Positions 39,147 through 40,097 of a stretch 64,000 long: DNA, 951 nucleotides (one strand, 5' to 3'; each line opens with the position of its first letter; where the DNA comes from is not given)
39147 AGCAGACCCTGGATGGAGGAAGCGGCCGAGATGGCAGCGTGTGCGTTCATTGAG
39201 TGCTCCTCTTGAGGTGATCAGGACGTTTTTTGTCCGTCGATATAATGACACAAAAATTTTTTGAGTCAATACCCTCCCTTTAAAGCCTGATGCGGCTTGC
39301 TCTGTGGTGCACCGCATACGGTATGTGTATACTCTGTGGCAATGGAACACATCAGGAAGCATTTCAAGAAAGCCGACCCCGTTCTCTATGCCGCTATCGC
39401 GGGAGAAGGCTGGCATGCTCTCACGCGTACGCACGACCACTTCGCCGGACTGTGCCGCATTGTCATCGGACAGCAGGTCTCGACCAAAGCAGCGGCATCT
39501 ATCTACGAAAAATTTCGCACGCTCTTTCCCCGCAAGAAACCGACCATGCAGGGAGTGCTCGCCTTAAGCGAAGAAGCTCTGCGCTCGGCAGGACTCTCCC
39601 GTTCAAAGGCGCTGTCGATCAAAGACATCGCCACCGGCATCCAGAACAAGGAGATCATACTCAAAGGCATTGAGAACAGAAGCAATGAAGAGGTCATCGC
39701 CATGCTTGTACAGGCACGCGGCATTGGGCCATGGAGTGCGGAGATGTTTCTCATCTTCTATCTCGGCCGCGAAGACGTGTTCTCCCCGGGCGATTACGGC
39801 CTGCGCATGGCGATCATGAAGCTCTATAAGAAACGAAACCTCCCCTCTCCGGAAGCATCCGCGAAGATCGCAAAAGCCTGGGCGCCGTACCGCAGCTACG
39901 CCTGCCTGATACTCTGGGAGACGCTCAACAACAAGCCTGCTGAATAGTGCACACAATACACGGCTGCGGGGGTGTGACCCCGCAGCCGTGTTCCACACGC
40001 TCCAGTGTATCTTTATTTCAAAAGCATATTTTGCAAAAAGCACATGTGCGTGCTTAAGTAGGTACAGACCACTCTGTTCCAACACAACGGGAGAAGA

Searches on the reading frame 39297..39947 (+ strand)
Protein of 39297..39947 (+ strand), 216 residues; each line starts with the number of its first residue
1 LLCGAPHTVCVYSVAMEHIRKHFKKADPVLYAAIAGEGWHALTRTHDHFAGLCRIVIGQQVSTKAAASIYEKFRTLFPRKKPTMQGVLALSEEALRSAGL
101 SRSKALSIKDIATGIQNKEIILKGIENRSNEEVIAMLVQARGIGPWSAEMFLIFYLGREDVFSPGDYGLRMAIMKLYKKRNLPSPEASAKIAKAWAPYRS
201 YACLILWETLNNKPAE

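Call 3: search_protein_families(library=pfam, proteins=[window:39297-39947:+], max_evalue=0.01)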
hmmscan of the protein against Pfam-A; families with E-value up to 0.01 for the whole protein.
window:39297-39947:+ (216 aa): 1 family
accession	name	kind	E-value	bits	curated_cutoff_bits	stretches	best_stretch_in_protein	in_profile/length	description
PF00730.31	HhH-GPD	-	6.4e-14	52.6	26.2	1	54-196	2-107/108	HhH-GPD superfamily base excision DNA repair protein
